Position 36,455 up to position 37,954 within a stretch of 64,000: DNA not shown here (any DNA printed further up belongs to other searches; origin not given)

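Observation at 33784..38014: Small peptide gene plus three different radical-SAM enzymes and a nucleosidase: candidate undescribed RiPP or peptide-derived cofactor pathway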

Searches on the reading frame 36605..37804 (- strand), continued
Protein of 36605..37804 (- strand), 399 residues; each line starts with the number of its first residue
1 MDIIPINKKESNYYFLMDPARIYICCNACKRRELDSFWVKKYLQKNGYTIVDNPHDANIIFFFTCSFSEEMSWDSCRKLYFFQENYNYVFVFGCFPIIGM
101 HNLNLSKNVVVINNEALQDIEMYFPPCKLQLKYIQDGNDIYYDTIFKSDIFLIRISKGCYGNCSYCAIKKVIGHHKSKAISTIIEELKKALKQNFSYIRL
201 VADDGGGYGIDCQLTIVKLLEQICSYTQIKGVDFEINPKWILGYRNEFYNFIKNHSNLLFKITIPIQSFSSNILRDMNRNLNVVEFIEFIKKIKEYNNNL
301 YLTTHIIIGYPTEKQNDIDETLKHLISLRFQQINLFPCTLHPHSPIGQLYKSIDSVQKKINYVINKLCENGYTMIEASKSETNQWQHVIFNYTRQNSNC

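Call 27: find_encoding_contigs(protein=P0010, flank=10000, max_places=2)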
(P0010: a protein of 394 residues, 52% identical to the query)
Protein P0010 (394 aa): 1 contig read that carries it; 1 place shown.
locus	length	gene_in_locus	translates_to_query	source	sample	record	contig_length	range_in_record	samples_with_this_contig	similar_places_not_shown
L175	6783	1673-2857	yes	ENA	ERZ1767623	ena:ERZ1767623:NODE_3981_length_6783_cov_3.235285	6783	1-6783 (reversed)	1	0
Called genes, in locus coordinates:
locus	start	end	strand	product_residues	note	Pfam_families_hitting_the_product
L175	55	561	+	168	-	PF00959:Phage_lysozyme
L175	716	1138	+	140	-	-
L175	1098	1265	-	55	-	-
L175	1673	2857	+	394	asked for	PF00919:UPF0004 (weak), PF04055:Radical_SAM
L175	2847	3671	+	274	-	PF04055:Radical_SAM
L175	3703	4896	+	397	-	PF05402:PqqD (faint), PF04055:Radical_SAM, PF13353:Fer4_12 (weak), PF13186:SPASM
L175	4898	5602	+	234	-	PF01048:PNP_UDP_1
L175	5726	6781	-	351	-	?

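Call 28: find_encoding_contigs(protein=P0014, flank=10000, max_places=2)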
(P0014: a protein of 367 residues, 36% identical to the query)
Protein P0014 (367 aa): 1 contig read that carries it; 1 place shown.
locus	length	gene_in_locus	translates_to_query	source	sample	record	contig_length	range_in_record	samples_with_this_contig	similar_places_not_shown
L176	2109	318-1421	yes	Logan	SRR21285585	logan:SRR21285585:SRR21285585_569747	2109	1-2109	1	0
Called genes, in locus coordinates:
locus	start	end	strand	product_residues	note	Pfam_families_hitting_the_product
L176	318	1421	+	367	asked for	PF00919:UPF0004, PF04055:Radical_SAM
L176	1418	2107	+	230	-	?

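Call 37: search_solved_structures(query=A1, max_evalue=0.0001)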
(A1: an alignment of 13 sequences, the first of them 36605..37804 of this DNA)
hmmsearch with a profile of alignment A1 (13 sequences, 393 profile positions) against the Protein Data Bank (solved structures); distinct sequences matched with E-value up to 0.0001: 5.
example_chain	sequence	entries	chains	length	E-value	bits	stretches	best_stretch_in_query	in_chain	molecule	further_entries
4jc0_A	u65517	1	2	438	1.3e-35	126.2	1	17-358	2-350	Ribosomal protein S12 methylthiotransferase RimO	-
7mjv_A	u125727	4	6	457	2.6e-29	105.4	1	11-349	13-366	tRNA-2-methylthio-N(6)-dimethylallyladenosine synthase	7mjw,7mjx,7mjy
7mjz_A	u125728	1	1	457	3.8e-29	104.9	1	11-348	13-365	tRNA-2-methylthio-N(6)-dimethylallyladenosine synthase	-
2qgq_A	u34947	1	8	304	1.7e-28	102.7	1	148-358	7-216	Protein TM_1862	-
9ccb_A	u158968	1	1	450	4.7e-10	42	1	147-325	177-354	Radical SAM core domain-containing protein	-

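Call 87: search_dna_similar(query=window:36605-37804:-, collection=plasmids, mode=protein, max_evalue=1e-20, max_rows=8)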
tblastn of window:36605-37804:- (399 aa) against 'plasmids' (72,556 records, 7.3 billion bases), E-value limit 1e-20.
Records with a match: 2; places in all: 2; records where one place covers at least 80% of the query: 2.
Best place of each record, by identity: <60% 2.
By first word of the organism name: Geobacter 1; Parabacteroides 1.
By predicted mobility (MOB-suite, as given by PLSDB): non-mobilizable 2.
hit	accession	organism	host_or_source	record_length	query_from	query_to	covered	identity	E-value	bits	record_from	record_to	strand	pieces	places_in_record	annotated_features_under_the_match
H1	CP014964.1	Geobacter anodireducens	-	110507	29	349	80%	25.7%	2e-23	110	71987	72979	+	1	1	none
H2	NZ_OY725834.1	Parabacteroides distasonis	-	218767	17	336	80%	22.4%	5e-21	102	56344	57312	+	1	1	rimO: 30S ribosomal protein S12 methylthiotransferase RimO | ftsY: signal recognition particle-docking protein FtsY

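Call 91: search_protein_families(library=pfam, proteins=[L096:7980-9251:+, L096:9465-10742:+, L096:10729-12084:+, L011:8933-9961:+, L011:9977-11197:+, L011:11142-12629:+, L011:12629-13672:+, L011:13669-14763:+], max_evalue=0.01)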
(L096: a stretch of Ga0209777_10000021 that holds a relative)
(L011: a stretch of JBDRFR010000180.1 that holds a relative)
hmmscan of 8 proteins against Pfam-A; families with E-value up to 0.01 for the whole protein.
L096:7980-9251:+ (423 aa): 3 families
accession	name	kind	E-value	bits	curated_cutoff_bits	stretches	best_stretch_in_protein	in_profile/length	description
PF04055.27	Radical_SAM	-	9.6e-21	75.1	29.5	1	189-358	2-165/166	Radical SAM superfamily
PF00919.26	UPF0004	-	2.4e-14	53.6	27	1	20-101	9-93/98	Uncharacterized protein family UPF0004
PF05818.17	TraT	-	0.0049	17.1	31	0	14-65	24-78/214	Enterobacterial TraT complement resistance protein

L096:9465-10742:+ (425 aa): 4 families
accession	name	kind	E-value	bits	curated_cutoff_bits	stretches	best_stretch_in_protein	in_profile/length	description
PF04055.27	Radical_SAM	-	5.4e-27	95.4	29.5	1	97-252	3-166/166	Radical SAM superfamily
PF13186.11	SPASM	-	1.7e-13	51.1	21.5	1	327-391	1-67/67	Iron-sulfur cluster-binding domain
PF13353.11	Fer4_12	-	5.4e-05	23.9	22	1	98-199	12-120/137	4Fe-4S single cluster domain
PF05402.18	PqqD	-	0.00025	21.7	23.4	1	13-70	4-62/67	Coenzyme PQQ synthesis protein D (PqqD)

L096:10729-12084:+ (451 aa): 1 family
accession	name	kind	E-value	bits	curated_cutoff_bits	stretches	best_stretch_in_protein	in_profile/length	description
PF00144.29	Beta-lactamase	-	1.6e-61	208.8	27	1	94-428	1-312/329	Beta-lactamase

L011:8933-9961:+ (342 aa): 3 families
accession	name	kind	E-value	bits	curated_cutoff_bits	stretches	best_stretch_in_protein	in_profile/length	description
PF04055.27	Radical_SAM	-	5.4e-27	95.4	29.5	1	47-201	6-164/166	Radical SAM superfamily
PF13353.11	Fer4_12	-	2e-11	44.7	22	1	47-158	14-127/137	4Fe-4S single cluster domain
PF13186.11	SPASM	-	6.1e-07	30.1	21.5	1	259-300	1-47/67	Iron-sulfur cluster-binding domain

L011:9977-11197:+ (406 aa): 2 families
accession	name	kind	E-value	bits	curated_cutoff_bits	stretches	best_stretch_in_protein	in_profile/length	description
PF04055.27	Radical_SAM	-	1.1e-20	74.9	29.5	1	172-342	2-166/166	Radical SAM superfamily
PF00919.26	UPF0004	-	2.1e-12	47.3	27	1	2-87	1-88/98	Uncharacterized protein family UPF0004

L011:11142-12629:+ (495 aa): 4 families
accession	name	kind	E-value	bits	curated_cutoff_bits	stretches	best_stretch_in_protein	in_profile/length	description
PF04055.27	Radical_SAM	-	8.4e-24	85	29.5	1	233-394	1-166/166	Radical SAM superfamily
PF02310.24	B12-binding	-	4.3e-20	72.2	32.1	1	48-157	11-120/121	B12 binding domain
PF19864.5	Radical_SAM_N2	-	0.00019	21.4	29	1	117-183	85-147/151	Radical SAM proteins, N-terminal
PF08901.16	DUF1847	-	0.0054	16.8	25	0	75-107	40-72/157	Protein of unknown function (DUF1847)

L011:12629-13672:+ (347 aa): 3 families
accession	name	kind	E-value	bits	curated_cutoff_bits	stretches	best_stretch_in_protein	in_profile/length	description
PF04055.27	Radical_SAM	-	1.4e-23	84.3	29.5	1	42-184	3-159/166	Radical SAM superfamily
PF13353.11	Fer4_12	-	1.2e-06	29.3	22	1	41-122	10-96/137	4Fe-4S single cluster domain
PF11946.13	DUF3463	-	0.0014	18.9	31.3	1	217-327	15-121/134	Domain of unknown function (DUF3463)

L011:13669-14763:+ (364 aa): 4 families
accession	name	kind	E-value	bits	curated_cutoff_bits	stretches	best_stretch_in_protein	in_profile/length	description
PF04055.27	Radical_SAM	-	2.7e-29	102.9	29.5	1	37-194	2-166/166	Radical SAM superfamily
PF13186.11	SPASM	-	1.4e-09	38.5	21.5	1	275-336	1-66/67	Iron-sulfur cluster-binding domain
PF13353.11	Fer4_12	-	4.5e-09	37.2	22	1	40-152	13-133/137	4Fe-4S single cluster domain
PF02679.21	ComA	-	0.008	16.1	25.2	0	60-110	79-130/243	(2R)-phospho-3-sulfolactate synthase (ComA)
